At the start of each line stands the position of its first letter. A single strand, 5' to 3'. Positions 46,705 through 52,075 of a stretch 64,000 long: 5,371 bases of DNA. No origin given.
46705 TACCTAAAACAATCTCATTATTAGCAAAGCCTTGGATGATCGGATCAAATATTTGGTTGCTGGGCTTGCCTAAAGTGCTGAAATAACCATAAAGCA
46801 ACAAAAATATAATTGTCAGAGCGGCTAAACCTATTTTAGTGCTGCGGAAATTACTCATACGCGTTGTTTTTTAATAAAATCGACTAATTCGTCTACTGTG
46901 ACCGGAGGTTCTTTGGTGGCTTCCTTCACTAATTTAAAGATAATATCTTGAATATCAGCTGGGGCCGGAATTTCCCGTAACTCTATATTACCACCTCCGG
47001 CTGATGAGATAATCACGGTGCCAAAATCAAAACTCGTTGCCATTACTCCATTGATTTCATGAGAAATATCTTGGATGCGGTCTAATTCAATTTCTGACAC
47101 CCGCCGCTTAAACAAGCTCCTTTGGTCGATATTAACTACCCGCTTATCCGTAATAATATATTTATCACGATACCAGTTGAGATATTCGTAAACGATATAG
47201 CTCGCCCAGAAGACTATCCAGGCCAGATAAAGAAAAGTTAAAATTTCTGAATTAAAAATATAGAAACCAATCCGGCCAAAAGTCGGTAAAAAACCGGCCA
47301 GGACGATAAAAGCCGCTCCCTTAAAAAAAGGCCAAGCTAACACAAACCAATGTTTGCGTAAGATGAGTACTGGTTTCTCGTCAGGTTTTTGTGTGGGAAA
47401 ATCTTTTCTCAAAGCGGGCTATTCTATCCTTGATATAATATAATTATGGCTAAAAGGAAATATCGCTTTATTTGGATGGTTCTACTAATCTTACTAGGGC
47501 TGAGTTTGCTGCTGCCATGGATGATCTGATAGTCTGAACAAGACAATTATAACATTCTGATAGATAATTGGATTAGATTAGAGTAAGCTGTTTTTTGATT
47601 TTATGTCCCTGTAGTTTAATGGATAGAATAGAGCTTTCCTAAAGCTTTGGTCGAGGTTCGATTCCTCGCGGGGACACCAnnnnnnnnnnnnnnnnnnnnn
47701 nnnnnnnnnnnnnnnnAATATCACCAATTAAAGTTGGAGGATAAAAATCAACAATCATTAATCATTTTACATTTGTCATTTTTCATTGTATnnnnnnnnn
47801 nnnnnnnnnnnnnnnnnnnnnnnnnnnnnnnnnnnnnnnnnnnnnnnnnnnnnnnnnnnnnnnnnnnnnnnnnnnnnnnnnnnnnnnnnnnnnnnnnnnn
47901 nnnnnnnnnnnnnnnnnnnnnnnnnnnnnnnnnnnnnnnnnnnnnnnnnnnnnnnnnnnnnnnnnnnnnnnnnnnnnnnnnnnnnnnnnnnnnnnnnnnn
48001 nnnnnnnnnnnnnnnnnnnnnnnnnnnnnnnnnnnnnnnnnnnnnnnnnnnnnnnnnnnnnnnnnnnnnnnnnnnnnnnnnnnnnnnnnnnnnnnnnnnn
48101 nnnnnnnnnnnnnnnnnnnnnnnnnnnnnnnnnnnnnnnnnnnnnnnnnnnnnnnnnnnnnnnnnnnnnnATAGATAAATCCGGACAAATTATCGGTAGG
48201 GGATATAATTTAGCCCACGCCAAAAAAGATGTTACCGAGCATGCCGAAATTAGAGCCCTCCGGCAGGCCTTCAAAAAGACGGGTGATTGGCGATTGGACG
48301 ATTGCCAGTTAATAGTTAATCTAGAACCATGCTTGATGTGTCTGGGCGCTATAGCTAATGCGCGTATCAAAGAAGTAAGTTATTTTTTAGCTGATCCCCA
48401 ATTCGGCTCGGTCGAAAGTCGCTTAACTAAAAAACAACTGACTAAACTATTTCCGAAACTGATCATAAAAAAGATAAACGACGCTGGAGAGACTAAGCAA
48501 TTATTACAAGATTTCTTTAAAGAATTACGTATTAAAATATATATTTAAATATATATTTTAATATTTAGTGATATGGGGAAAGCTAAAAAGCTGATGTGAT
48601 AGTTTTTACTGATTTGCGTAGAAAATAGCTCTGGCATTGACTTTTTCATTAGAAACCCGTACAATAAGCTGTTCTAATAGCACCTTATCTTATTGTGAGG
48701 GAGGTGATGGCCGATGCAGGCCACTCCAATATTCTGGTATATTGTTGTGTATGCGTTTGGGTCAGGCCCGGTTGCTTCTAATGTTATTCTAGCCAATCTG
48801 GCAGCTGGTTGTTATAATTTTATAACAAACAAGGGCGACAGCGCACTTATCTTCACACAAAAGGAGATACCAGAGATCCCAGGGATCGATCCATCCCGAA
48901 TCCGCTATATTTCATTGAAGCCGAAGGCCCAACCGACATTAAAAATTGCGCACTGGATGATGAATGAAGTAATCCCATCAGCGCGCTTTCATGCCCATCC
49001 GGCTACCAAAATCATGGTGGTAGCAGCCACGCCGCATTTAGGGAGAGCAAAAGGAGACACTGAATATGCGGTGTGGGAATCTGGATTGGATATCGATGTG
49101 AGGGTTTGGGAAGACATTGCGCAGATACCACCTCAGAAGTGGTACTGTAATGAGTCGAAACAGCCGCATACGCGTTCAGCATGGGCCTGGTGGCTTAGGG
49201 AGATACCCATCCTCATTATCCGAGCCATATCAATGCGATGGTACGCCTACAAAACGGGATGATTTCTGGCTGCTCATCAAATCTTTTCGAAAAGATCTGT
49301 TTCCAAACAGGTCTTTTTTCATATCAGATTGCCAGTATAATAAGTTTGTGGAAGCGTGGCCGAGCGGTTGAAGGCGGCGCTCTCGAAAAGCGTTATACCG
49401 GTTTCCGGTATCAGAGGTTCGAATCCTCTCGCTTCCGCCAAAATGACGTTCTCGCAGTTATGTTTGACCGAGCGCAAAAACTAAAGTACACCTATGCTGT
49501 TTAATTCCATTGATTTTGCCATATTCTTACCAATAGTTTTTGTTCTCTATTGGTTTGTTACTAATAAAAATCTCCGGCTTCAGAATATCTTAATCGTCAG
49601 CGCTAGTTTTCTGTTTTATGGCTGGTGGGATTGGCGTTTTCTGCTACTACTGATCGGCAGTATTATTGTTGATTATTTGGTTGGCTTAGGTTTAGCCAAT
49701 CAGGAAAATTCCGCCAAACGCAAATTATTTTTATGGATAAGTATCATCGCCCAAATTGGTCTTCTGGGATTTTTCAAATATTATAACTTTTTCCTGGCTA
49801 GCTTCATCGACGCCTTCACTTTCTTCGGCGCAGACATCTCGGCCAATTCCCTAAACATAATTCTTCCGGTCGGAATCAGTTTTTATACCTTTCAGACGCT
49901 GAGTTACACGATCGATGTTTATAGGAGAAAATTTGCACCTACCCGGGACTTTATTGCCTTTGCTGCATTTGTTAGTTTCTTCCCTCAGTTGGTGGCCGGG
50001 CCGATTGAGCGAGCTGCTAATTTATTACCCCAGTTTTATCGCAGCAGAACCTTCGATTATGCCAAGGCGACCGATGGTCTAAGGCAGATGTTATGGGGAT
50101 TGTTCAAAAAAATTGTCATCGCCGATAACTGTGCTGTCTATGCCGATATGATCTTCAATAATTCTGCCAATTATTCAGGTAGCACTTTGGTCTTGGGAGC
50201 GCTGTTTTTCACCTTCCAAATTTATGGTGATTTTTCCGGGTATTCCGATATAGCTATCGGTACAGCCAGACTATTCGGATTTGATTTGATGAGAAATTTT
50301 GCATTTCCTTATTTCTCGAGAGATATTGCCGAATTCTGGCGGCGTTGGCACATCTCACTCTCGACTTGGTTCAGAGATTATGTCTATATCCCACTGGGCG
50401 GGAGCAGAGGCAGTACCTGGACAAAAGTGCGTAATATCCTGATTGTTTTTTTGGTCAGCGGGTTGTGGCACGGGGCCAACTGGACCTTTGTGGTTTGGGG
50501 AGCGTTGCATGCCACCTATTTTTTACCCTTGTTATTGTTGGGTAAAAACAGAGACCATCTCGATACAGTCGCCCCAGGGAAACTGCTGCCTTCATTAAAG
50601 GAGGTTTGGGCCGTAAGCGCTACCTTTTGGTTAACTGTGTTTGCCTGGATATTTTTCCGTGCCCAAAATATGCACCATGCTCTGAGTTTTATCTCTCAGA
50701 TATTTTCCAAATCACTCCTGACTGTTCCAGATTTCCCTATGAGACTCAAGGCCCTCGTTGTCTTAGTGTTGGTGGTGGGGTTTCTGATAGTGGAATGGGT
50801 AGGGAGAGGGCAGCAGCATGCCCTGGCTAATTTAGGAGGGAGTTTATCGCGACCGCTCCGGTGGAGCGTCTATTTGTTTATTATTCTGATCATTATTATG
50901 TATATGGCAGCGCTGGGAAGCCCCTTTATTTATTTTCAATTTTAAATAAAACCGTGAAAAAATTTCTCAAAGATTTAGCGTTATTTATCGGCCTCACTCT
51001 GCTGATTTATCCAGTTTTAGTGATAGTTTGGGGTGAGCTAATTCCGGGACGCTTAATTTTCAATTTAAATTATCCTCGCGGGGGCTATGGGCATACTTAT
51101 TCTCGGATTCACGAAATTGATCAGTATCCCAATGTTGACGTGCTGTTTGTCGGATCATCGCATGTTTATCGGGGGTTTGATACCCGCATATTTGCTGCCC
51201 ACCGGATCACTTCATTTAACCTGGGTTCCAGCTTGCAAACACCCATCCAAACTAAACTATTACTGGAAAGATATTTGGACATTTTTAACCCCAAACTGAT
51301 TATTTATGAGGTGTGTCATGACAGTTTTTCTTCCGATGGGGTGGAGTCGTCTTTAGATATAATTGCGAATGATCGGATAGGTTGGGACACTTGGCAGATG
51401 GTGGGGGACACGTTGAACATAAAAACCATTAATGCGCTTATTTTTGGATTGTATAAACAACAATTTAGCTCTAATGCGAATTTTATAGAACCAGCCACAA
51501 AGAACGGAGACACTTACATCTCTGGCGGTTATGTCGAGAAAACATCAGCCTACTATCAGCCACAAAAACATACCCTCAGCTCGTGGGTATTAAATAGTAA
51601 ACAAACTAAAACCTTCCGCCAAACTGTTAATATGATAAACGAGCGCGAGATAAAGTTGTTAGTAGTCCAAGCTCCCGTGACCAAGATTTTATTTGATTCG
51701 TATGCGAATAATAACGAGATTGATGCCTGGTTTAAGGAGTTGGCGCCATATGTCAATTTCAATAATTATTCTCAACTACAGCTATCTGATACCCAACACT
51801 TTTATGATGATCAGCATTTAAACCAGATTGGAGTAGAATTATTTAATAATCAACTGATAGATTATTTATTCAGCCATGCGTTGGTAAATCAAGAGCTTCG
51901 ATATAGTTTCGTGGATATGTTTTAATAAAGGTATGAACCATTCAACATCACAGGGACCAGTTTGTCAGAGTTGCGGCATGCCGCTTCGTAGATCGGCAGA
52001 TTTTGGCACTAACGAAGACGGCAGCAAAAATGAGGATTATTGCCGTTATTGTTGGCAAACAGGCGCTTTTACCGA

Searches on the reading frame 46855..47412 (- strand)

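Call 18: search_protein_families(library=pfam, proteins=[window:46855-47412:-], max_evalue=0.001)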
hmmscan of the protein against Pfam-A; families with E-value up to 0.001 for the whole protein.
window:46855-47412:- (185 aa): 3 families
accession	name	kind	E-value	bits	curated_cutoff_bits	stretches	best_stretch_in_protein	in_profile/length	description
PF03703.20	bPH_2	-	3.3e-09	37.3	22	1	80-158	1-78/78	Bacterial PH domain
PF14470.12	bPH_3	-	4.4e-05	24.3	23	1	73-148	10-81/95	Bacterial PH domain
PF08000.17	bPH_1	-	0.00019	21.8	27.7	1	77-134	35-94/122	Bacterial PH domain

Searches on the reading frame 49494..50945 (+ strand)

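Call 18: search_protein_families(library=pfam, proteins=[window:49494-50945:+], max_evalue=0.001)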
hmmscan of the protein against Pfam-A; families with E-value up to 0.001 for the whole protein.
window:49494-50945:+ (483 aa): 2 families
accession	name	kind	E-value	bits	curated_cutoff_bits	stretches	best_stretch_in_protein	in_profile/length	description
PF03062.24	MBOAT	-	9.6e-30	104.4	27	1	152-359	80-307/337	MBOAT, membrane-bound O-acyltransferase family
PF13813.11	MBOAT_2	-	0.00016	22.3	25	1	277-328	13-66/85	Membrane bound O-acyl transferase family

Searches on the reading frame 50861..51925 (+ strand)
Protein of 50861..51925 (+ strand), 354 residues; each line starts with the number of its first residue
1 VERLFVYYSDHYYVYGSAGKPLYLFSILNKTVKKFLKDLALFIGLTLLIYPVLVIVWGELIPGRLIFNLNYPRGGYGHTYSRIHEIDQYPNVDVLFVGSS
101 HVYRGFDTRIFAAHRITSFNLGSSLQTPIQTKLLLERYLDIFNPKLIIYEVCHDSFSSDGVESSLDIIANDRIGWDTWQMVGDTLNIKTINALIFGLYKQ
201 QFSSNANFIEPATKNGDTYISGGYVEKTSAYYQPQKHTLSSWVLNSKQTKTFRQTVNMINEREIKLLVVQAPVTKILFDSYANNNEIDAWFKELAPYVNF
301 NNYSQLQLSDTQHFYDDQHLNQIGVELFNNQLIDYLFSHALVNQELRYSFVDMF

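Call 18: search_protein_families(library=pfam, proteins=[window:50861-51925:+], max_evalue=0.001)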
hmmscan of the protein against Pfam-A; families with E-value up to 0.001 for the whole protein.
window:50861-51925:+ (354 aa): 1 family
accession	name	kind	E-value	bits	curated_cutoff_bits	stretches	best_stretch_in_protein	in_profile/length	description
PF07611.17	DUF1574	-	1.4e-05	25.1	29.1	1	232-320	233-326/342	Protein of unknown function (DUF1574)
